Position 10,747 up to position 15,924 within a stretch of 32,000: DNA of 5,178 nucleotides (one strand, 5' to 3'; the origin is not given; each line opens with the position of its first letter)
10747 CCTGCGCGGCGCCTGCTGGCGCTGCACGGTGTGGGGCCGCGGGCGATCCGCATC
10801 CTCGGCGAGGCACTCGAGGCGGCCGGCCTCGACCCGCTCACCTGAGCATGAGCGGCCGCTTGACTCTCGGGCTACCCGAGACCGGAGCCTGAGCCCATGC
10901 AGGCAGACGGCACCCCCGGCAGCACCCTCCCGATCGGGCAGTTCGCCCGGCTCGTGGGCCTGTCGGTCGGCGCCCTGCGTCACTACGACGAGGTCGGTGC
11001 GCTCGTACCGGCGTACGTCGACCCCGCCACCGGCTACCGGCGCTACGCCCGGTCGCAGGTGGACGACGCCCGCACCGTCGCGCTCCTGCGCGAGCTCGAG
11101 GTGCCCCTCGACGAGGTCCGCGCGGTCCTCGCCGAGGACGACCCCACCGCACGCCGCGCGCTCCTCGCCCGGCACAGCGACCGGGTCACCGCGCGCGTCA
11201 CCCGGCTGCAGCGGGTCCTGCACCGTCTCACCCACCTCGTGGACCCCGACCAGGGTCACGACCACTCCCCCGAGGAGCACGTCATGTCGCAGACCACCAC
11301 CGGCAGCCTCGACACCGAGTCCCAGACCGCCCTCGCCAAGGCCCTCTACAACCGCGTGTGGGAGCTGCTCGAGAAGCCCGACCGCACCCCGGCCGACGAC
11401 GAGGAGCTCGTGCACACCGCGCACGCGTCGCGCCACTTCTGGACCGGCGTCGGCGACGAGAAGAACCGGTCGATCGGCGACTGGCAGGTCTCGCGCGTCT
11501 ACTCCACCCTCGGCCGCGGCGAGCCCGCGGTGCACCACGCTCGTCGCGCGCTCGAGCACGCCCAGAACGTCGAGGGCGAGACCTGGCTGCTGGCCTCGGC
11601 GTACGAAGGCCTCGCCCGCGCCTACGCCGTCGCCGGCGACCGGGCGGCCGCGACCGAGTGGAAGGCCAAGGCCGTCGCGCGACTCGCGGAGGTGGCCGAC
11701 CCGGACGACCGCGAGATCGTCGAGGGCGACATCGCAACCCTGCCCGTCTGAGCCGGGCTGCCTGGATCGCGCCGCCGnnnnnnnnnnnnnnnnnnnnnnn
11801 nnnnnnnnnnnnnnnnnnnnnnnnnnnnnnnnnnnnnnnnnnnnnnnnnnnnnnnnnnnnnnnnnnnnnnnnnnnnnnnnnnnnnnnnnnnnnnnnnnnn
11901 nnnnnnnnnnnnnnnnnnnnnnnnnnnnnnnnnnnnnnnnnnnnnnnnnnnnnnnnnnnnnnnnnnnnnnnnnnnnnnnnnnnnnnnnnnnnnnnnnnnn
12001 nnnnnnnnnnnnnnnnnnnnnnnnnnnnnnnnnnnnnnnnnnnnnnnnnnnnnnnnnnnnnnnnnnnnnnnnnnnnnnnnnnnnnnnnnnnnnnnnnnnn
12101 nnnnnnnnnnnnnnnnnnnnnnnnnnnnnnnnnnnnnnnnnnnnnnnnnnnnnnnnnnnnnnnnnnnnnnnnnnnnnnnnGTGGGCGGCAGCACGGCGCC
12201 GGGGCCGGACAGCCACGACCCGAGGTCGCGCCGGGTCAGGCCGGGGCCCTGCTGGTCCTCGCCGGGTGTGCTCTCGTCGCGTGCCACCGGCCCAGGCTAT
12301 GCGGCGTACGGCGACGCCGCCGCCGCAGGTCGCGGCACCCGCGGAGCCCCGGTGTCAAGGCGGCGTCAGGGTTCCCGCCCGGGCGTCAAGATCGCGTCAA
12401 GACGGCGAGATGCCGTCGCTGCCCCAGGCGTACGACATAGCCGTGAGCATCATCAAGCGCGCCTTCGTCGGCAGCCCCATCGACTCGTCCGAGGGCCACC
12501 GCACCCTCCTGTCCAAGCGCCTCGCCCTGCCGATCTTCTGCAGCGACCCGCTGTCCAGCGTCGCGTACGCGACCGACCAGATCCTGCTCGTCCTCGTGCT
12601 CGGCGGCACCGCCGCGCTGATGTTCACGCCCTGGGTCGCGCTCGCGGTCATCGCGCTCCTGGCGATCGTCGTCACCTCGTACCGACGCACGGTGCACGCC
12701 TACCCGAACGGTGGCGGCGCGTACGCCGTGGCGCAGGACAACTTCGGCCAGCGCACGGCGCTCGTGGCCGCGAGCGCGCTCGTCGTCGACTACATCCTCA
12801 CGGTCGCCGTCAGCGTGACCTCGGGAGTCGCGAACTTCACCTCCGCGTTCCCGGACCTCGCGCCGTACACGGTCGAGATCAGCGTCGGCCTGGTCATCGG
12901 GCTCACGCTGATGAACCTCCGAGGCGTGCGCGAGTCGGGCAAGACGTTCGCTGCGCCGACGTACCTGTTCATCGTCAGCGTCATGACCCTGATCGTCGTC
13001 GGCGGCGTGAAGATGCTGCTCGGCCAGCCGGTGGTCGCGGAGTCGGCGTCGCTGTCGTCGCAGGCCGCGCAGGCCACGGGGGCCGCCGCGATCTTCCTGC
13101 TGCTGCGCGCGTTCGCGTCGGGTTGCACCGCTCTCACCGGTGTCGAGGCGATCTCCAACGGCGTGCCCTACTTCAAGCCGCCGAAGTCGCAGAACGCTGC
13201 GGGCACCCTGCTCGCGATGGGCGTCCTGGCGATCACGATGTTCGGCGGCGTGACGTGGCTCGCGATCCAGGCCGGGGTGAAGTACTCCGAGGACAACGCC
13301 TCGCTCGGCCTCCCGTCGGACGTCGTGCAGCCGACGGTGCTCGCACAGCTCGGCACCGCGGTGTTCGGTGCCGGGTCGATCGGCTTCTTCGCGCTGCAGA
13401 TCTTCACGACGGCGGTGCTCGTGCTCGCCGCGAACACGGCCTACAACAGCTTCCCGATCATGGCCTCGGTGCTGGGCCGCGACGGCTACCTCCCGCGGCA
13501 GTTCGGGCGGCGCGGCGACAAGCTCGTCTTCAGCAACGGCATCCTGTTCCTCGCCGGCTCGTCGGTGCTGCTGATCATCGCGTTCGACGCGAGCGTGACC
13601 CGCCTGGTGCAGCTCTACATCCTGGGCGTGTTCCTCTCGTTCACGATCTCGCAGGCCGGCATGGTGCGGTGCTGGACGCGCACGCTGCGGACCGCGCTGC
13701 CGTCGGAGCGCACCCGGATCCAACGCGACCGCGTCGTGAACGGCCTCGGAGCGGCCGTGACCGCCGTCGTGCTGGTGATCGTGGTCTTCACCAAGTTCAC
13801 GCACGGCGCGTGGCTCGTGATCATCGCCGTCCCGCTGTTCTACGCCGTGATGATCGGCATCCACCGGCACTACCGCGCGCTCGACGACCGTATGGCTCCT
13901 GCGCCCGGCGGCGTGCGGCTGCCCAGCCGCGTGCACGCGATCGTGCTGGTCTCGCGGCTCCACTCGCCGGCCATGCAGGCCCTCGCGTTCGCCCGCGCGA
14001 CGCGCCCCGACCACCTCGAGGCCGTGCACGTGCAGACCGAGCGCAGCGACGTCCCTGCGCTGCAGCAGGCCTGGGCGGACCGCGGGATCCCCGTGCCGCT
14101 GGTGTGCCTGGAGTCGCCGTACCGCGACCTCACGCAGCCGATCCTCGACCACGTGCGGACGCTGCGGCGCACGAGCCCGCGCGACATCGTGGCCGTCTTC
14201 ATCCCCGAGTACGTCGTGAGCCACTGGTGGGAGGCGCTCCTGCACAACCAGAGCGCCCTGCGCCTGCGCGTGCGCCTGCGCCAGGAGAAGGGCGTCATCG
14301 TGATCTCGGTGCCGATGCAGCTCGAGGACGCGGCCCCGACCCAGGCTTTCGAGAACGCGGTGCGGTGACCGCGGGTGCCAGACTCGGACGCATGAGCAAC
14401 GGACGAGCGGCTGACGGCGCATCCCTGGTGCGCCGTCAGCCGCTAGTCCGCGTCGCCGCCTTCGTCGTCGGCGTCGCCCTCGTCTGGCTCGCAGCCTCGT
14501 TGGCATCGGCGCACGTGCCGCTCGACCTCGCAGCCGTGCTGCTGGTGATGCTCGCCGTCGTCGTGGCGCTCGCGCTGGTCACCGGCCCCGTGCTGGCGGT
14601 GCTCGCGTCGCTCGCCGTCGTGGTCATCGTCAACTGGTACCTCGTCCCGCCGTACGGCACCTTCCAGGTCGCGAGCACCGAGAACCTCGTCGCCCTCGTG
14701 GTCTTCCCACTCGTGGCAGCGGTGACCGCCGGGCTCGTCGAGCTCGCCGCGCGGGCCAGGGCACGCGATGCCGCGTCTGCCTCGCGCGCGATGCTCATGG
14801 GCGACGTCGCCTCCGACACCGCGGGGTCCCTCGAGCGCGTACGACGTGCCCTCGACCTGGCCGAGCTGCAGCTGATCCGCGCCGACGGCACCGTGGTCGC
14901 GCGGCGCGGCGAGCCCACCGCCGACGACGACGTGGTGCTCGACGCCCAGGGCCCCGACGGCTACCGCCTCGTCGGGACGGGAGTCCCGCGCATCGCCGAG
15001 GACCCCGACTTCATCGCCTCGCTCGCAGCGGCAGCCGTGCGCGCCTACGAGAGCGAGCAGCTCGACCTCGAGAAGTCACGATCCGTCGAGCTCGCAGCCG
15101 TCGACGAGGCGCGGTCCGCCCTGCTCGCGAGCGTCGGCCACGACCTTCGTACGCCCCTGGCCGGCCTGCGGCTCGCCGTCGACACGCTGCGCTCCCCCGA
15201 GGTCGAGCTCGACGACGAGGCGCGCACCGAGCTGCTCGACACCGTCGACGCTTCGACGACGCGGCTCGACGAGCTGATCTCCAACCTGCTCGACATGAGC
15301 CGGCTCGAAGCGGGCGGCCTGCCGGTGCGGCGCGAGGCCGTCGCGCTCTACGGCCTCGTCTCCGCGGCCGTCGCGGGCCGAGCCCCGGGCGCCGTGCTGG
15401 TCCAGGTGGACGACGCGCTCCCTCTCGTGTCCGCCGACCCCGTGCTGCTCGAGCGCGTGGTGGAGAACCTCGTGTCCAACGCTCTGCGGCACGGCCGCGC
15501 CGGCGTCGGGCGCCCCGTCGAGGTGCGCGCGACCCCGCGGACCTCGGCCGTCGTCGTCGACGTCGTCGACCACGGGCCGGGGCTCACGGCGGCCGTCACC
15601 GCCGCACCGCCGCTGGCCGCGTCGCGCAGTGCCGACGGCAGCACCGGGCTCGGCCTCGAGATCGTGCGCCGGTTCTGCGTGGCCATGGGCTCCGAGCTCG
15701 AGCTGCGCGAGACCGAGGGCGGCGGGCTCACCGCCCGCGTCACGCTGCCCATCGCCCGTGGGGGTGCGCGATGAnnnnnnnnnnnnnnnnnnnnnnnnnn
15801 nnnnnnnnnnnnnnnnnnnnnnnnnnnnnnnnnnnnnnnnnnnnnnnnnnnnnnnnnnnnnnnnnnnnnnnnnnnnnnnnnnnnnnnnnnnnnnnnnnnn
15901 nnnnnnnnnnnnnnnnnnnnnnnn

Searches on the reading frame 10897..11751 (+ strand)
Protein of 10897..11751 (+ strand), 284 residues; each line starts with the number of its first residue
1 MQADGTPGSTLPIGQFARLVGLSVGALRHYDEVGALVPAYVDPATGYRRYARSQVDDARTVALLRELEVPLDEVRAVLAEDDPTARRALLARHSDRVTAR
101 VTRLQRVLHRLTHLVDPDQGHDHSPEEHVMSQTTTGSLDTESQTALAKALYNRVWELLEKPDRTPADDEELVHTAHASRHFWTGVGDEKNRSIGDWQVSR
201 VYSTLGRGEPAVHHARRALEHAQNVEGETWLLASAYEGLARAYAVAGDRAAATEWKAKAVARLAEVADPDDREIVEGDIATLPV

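Call 43: search_protein_families(library=pfam, proteins=[window:10897-11751:+], max_evalue=0.01)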
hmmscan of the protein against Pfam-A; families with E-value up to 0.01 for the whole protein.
window:10897-11751:+ (284 aa): 5 families
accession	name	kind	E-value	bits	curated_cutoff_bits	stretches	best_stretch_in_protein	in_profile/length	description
PF13411.12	MerR_1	-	4e-12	46.5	21.6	1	12-80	2-68/69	MerR HTH family regulatory protein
PF00376.29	MerR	-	5.1e-12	45.9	28.2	1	13-50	2-38/38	MerR family regulatory protein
PF13424.12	TPR_12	-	4.2e-05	24.1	30.1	1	200-262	11-74/77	Tetratricopeptide repeat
PF09278.17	MerR-DNA-bind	-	0.00045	21.2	25.4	1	63-114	9-65/65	MerR, DNA binding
PF13374.12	TPR_10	-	0.0067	16.9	27.5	0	232-270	1-39/42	Tetratricopeptide repeat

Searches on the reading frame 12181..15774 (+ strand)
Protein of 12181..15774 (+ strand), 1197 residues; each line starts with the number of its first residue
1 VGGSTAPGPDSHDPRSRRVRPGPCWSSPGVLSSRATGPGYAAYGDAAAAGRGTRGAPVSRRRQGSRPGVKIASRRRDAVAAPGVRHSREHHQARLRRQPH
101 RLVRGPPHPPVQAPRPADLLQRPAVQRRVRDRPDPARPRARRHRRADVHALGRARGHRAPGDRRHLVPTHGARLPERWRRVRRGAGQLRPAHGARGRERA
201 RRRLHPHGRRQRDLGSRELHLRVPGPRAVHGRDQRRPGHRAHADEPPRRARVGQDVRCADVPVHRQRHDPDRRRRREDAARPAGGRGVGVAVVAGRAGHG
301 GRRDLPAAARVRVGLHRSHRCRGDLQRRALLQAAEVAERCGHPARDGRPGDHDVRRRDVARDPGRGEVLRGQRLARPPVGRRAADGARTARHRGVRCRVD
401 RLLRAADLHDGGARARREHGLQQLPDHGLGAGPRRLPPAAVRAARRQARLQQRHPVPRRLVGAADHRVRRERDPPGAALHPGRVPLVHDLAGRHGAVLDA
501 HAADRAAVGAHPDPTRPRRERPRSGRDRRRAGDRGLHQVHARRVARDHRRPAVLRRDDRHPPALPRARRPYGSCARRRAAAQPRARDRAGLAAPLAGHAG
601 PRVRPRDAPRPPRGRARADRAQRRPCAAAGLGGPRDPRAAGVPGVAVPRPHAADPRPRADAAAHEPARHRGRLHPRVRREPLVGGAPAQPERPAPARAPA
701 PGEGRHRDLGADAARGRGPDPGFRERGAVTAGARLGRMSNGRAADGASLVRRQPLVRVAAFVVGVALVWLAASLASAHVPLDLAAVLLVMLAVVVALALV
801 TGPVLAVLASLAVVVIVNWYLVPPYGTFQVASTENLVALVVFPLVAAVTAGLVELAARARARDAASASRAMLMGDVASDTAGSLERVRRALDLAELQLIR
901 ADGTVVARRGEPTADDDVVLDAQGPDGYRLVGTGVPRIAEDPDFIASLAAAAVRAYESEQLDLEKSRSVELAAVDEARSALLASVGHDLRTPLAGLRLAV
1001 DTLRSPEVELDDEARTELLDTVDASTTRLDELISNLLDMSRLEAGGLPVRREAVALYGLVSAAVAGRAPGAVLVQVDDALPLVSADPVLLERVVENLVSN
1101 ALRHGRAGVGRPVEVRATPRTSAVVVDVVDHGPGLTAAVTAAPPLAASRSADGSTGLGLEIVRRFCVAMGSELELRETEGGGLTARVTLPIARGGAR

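Call 43: search_protein_families(library=pfam, proteins=[window:12181-15774:+], max_evalue=0.01)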
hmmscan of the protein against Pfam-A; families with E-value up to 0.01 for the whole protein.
window:12181-15774:+ (1197 aa): 4 families
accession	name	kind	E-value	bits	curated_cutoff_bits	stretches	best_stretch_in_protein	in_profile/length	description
PF02518.31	HATPase_c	-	6.8e-18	65.6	26.4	1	1086-1192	2-110/111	Histidine kinase-, DNA gyrase B-, and HSP90-like ATPase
PF13493.11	DUF4118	-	2.4e-16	59.9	28.4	1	761-865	4-105/107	Domain of unknown function (DUF4118)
PF00512.31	HisKA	-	9.6e-16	58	26.9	1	977-1045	1-66/66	His Kinase A (phospho-acceptor) domain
PF13581.12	HATPase_c_2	-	1.1e-07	32.3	27.4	1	1094-1168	36-111/127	Histidine kinase-like ATPase domain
